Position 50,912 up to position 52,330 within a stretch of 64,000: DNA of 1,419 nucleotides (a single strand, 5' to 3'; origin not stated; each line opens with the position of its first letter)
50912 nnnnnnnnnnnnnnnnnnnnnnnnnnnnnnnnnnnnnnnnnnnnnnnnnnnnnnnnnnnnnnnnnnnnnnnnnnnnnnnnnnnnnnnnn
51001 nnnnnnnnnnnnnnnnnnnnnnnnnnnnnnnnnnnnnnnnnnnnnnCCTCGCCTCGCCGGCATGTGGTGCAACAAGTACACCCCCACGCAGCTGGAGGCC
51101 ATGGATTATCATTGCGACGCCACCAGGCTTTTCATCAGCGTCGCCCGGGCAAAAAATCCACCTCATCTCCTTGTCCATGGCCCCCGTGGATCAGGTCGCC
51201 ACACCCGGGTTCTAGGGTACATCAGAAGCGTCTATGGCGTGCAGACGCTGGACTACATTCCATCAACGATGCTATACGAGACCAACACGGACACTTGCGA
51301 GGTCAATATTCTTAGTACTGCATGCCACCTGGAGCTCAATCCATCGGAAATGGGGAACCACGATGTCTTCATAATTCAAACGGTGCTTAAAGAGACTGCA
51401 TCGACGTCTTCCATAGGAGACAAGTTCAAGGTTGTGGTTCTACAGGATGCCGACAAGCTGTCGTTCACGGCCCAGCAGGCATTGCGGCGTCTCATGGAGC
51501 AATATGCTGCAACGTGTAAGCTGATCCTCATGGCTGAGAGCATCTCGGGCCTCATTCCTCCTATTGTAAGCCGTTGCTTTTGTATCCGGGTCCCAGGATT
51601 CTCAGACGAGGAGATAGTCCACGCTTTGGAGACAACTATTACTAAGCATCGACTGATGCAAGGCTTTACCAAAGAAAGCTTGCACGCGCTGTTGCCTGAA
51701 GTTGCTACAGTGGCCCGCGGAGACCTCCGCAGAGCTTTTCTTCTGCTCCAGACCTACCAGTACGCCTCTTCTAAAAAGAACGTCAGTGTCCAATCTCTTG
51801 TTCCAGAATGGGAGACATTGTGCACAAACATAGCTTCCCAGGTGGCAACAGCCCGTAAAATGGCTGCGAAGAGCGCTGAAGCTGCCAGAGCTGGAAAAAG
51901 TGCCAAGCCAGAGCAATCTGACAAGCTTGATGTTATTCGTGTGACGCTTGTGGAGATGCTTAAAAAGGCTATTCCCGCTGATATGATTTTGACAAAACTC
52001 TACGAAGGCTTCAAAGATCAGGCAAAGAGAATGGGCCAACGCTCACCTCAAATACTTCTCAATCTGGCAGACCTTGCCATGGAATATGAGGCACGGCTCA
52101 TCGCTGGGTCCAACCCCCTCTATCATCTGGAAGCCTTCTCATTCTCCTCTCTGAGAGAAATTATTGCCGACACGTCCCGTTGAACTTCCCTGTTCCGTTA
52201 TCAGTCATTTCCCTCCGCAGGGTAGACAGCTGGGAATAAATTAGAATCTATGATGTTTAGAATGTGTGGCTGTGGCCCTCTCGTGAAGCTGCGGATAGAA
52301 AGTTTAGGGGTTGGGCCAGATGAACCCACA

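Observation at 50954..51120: The HspN 5' intron half overlaps the 5' end of the RFC3 gene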

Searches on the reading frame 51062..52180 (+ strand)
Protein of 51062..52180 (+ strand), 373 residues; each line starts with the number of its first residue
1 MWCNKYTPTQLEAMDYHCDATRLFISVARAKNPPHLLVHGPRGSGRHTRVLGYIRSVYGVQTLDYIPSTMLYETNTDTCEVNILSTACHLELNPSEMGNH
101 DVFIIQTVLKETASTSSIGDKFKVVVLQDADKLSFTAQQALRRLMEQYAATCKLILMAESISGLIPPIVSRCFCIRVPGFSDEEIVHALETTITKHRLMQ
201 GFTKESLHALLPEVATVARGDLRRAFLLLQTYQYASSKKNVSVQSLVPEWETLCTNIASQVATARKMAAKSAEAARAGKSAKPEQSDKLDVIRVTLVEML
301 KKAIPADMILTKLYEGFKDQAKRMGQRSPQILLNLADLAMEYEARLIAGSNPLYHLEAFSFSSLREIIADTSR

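Call 4: search_protein_families(library=pfam, proteins=[window:51062-52180:+])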
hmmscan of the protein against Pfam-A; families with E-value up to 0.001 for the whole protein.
window:51062-52180:+ (373 aa): 2 families
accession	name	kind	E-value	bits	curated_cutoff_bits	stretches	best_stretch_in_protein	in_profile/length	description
PF13177.12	DNA_pol3_delta2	-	4e-09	37.1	27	1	96-178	77-158/161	DNA polymerase III, delta subunit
PF22534.1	RFC_C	-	2.3e-08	35.1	27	1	287-359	19-87/93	Replication factor C subunit 3, C-terminal domain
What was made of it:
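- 51062..52183 (+): Replication factor C small subunit (human RFC3 / yeast Rfc5 orthologue). Pfam DNA_pol3_delta2 and RFC_C (call 4).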

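Call 85: search_solved_structures(query=window:51062-52180:+, max_evalue=0.00001)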
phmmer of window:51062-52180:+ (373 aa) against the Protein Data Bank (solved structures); distinct sequences matched with E-value up to 0.00001: 33.
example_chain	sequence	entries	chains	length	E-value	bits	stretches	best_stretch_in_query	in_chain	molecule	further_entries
6vvo_E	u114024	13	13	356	3.3e-47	164.4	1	1-360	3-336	Replication factor C subunit 3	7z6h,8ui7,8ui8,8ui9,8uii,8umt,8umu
9uiq_E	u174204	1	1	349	3.4e-47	164.4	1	1-360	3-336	Replication factor C subunit 3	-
8zwo_E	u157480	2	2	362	3.6e-47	164.3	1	1-360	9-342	Replication factor C subunit 3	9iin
7sgz_E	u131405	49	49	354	8.4e-42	146.7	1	1-359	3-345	Replication factor C subunit 5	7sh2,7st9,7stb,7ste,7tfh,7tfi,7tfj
1sxj_E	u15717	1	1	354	3e-41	144.8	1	1-359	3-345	Activator 1 40 kDa subunit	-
1iqp_A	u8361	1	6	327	1.2e-22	83.7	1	90-233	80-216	RFCS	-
2chg_A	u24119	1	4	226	1.6e-19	73.4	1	90-230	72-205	REPLICATION FACTOR C SMALL SUBUNIT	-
2chq_A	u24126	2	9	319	3.8e-19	72.2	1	90-230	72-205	REPLICATION FACTOR C SMALL SUBUNIT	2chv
9uiq_B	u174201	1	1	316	2.5e-18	69.5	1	2-231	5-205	Replication factor C subunit 2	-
6vvo_B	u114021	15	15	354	3.8e-18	68.9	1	90-231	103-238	Replication factor C subunit 2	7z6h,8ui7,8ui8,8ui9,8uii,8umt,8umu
9uiq_C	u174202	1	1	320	4.9e-18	68.5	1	90-238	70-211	Replication factor C subunit 5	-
6vvo_C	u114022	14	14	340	6.1e-18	68.2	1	90-238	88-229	Replication factor C subunit 5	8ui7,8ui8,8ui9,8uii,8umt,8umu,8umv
7z6h_G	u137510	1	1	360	7.6e-18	67.9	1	90-238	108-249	Replication factor C subunit 5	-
8tw7_3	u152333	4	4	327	7.9e-17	64.6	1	90-232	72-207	Replication factor C subunit 3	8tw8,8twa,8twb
8fs3_C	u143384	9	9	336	8.8e-17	64.4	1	90-232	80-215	Replication factor C subunit 3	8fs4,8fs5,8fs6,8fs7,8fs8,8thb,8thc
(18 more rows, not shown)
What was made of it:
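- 51062..52183 (+): PDB 6vvo_E at 3e-47 and 7sgz_E at 8e-42 (call 85).
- Checked: ORF 51062-52183 is the clamp-loader subunit at position E. Its best solved relatives are human RFC3 (3e-47) and yeast Rfc5 (8e-42) (calls 4, 85).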
